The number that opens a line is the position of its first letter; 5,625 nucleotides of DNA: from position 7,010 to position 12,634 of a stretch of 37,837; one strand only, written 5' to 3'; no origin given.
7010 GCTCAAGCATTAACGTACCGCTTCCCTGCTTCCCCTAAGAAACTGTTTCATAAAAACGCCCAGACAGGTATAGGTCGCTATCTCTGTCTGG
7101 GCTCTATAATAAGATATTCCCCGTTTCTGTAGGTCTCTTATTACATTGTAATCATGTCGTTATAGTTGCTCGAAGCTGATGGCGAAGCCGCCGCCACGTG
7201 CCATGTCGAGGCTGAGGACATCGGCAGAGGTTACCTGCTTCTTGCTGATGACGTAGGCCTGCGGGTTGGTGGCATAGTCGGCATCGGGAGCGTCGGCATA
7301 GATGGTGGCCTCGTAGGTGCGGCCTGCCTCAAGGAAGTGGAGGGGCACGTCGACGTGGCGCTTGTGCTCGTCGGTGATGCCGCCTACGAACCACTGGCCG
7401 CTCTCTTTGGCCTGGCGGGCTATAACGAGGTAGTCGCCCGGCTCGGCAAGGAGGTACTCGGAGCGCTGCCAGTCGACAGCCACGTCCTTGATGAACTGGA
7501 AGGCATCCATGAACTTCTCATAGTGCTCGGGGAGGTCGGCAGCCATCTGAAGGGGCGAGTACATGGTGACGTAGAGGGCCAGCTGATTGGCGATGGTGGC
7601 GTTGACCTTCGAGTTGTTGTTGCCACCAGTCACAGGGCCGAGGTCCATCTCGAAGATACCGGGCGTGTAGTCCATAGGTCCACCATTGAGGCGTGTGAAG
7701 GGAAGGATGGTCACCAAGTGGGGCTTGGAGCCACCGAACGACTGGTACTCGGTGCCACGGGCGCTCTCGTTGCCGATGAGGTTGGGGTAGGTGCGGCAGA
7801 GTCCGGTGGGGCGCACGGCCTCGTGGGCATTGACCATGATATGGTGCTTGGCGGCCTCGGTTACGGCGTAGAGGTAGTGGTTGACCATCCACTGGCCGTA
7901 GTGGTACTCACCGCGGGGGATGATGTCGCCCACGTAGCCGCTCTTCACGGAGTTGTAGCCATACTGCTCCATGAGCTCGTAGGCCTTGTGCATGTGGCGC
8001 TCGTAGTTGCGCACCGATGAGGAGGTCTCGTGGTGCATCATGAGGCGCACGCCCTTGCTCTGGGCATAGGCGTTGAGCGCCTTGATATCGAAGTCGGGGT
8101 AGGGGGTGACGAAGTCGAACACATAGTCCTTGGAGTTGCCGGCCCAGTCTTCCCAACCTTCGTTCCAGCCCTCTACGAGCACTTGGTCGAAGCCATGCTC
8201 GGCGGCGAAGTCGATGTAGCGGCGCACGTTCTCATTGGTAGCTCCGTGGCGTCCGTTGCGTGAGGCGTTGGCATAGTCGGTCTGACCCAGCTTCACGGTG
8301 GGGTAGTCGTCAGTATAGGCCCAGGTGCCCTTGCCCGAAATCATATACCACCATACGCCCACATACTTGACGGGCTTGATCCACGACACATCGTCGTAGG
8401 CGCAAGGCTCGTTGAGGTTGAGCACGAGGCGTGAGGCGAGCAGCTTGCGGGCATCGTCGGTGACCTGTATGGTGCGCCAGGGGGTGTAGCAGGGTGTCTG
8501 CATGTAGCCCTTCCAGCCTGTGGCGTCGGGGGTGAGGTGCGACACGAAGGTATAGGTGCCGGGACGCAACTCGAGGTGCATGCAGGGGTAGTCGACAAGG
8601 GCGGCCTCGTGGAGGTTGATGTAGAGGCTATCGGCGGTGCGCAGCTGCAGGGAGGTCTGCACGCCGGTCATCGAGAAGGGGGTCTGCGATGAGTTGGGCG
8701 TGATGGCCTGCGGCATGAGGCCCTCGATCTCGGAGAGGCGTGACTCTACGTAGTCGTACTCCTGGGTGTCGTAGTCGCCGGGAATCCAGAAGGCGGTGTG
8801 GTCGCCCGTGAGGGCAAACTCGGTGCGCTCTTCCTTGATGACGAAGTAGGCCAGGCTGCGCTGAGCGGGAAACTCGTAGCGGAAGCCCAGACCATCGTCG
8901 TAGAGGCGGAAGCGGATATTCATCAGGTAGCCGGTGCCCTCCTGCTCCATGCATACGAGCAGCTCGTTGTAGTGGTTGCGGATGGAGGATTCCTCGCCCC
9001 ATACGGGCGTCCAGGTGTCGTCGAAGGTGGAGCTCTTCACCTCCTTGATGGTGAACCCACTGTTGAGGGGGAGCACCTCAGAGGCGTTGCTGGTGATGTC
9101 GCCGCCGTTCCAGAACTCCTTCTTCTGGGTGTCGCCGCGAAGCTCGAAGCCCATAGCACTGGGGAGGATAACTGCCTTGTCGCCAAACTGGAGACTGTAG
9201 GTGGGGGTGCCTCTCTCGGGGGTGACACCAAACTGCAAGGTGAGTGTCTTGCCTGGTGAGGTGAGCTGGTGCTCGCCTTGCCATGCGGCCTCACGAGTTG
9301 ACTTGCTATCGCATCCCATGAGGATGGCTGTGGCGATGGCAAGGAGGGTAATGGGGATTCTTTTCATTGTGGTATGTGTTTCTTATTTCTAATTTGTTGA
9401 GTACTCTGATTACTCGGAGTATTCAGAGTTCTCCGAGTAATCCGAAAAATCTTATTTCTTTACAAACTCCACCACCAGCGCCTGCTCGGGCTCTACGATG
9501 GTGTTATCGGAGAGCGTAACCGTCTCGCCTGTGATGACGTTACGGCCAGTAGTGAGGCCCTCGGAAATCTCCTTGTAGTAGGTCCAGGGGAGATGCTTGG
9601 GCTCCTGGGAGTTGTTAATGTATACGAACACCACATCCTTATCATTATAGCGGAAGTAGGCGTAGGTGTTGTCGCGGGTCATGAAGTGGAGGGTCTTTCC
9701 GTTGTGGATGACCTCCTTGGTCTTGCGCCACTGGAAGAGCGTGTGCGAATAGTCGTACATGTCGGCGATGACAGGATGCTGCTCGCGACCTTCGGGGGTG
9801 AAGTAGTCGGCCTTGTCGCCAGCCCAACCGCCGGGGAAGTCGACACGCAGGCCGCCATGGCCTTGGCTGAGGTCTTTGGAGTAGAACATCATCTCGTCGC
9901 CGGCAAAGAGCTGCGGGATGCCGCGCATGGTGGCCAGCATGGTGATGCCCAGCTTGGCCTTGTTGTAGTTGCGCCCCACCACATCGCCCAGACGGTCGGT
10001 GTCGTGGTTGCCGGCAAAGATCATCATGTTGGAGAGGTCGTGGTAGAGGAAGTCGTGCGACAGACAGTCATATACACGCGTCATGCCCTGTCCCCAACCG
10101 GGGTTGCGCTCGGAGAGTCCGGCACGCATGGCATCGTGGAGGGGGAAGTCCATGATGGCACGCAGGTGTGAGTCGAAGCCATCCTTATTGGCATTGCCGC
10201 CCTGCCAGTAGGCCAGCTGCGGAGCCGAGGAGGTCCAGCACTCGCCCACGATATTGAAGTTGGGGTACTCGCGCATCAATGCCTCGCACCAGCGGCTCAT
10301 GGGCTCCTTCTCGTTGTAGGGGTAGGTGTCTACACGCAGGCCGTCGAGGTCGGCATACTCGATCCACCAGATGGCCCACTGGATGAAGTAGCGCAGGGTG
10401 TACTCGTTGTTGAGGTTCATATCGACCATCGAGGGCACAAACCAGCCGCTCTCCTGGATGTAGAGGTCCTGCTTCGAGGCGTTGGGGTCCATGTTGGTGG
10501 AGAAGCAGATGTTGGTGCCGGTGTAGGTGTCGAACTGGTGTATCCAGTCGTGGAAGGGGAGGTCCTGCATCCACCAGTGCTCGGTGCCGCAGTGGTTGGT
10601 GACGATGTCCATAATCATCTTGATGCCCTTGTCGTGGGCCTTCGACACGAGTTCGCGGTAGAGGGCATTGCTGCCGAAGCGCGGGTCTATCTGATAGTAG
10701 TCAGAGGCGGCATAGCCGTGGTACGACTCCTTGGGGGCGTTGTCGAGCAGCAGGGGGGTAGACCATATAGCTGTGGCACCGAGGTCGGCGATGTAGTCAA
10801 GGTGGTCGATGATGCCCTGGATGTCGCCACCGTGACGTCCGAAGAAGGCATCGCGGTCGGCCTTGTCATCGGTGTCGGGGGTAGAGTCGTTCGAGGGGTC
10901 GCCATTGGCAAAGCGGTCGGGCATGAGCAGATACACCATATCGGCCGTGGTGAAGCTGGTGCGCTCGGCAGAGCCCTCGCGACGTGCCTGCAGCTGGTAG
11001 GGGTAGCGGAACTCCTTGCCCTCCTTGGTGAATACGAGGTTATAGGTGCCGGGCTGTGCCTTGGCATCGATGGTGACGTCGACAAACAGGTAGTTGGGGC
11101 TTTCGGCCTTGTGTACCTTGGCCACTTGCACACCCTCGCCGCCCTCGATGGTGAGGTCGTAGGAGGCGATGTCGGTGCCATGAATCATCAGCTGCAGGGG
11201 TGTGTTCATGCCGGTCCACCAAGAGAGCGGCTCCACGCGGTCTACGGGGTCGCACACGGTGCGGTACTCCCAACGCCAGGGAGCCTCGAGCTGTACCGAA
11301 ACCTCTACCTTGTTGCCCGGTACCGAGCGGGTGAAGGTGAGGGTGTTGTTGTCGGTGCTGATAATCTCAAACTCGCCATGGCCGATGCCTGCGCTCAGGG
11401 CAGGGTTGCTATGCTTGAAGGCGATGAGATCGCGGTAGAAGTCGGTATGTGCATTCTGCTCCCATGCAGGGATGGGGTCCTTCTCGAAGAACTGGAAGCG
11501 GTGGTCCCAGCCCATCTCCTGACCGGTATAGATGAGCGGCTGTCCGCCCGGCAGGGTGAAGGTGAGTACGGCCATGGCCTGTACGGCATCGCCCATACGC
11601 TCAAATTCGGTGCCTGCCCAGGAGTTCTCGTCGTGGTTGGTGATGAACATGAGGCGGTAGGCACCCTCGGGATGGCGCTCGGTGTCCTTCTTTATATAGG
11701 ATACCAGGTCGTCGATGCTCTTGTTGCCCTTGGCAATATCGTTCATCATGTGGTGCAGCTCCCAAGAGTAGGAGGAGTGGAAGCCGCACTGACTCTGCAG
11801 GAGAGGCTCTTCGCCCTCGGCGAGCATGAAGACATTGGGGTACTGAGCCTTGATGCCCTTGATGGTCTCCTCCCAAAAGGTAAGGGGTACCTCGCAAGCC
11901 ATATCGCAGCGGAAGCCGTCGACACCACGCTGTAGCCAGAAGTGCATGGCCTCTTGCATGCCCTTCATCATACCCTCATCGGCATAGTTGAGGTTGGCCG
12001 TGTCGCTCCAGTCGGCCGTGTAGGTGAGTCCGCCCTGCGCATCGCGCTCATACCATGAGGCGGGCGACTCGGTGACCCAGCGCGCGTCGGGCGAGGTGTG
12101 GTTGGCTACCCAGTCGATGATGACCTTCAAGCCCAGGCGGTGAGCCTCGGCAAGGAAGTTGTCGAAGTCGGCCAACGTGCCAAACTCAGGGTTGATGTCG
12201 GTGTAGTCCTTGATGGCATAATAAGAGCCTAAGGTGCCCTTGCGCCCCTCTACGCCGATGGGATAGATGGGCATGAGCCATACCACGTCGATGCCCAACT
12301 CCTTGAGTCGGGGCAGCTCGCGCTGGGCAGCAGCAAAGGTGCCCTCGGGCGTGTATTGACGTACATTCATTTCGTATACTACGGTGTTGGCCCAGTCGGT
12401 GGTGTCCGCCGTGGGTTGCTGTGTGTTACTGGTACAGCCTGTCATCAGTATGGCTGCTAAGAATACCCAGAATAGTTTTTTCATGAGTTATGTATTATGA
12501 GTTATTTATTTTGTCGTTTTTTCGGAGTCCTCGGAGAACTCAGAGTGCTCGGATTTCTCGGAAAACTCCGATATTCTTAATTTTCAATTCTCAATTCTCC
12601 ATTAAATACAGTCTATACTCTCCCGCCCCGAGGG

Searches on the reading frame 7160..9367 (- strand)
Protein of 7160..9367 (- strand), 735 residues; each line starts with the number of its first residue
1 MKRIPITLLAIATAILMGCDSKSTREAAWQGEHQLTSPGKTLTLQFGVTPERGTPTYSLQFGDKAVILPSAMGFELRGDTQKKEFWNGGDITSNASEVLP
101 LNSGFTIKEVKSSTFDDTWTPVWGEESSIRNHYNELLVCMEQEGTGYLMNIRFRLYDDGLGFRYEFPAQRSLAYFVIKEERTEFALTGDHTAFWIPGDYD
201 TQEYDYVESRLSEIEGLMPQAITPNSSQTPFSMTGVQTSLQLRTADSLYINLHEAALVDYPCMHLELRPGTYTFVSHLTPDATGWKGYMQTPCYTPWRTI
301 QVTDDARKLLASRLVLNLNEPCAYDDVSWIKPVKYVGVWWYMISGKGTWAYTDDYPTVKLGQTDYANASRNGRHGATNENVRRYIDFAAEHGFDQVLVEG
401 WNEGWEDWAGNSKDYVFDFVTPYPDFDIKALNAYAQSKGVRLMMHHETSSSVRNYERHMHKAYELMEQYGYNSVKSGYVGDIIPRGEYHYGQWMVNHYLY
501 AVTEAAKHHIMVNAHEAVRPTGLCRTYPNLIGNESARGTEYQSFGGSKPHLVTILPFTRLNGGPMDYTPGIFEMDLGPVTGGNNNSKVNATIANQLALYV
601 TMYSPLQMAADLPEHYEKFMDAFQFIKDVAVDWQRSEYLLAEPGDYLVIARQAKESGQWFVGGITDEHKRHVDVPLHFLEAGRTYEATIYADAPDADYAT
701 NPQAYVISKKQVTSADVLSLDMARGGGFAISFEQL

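Call 6: search_protein_families(library=pfam, proteins=[window:7160-9367:-])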
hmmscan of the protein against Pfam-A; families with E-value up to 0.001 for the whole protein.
window:7160-9367:- (735 aa): 3 families
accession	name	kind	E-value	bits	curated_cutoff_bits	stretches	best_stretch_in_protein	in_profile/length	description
PF10566.15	Glyco_hydro_97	-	6.5e-103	344.3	32.5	1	326-629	1-274/275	Glycoside hydrolase 97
PF14508.12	GH97_N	-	5.3e-72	242.4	25.3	1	35-321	1-229/229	Glycosyl-hydrolase 97 N-terminal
PF14509.12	GH97_C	-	4.9e-31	107.3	25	1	632-732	1-96/97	Glycosyl-hydrolase 97 C-terminal, oligomerisation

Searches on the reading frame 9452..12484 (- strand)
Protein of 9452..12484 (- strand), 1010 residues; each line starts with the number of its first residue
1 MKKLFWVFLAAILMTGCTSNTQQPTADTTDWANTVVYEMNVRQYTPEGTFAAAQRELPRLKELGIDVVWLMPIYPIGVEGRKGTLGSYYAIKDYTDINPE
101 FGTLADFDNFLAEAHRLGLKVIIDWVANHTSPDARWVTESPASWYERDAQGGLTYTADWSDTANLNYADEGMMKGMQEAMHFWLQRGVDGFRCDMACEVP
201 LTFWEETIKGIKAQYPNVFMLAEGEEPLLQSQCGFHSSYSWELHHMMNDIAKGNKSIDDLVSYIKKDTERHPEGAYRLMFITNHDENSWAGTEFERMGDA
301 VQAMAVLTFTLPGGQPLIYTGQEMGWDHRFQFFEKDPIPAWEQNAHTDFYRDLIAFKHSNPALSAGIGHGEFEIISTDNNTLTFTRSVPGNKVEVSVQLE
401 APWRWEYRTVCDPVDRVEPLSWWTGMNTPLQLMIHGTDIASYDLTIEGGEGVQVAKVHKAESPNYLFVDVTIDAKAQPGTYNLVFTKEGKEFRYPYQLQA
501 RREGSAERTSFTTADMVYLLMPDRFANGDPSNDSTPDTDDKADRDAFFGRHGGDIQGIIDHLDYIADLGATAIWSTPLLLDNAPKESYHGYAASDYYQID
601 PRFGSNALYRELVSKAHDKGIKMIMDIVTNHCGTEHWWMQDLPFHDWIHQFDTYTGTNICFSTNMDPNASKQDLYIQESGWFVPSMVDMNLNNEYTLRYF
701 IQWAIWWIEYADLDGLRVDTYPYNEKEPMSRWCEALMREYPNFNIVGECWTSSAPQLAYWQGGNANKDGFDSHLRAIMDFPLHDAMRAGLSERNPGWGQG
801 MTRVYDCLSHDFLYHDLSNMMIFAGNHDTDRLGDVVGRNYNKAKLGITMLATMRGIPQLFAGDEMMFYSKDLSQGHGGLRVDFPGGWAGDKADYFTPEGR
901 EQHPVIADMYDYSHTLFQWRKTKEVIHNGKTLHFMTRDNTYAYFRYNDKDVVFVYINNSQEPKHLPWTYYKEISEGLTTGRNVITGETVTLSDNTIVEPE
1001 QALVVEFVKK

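Call 6: search_protein_families(library=pfam, proteins=[window:9452-12484:-])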
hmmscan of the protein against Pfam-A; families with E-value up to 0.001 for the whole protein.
window:9452-12484:- (1010 aa): 5 families
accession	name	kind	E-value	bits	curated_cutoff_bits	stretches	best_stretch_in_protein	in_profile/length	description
PF00128.31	Alpha-amylase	-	3.9e-87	293.8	22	3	520-890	2-361/446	Alpha amylase, catalytic domain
PF09087.17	Cyc-maltodext_N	-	4e-27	94.8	25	1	416-502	1-88/88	Cyclomaltodextrinase, N-terminal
PF10438.15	Cyc-maltodext_C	-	8.3e-19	67.9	22.2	1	932-1006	2-76/76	Cyclo-malto-dextrinase C-terminal domain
PF14701.12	hDGE_amylase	-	5.4e-09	36.1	27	1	55-147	26-120/439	Glycogen debranching enzyme, glucanotransferase domain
PF16657.11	Malt_amylase_C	-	0.00038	20.9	27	0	932-970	3-43/75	Maltogenic Amylase, C-terminal domain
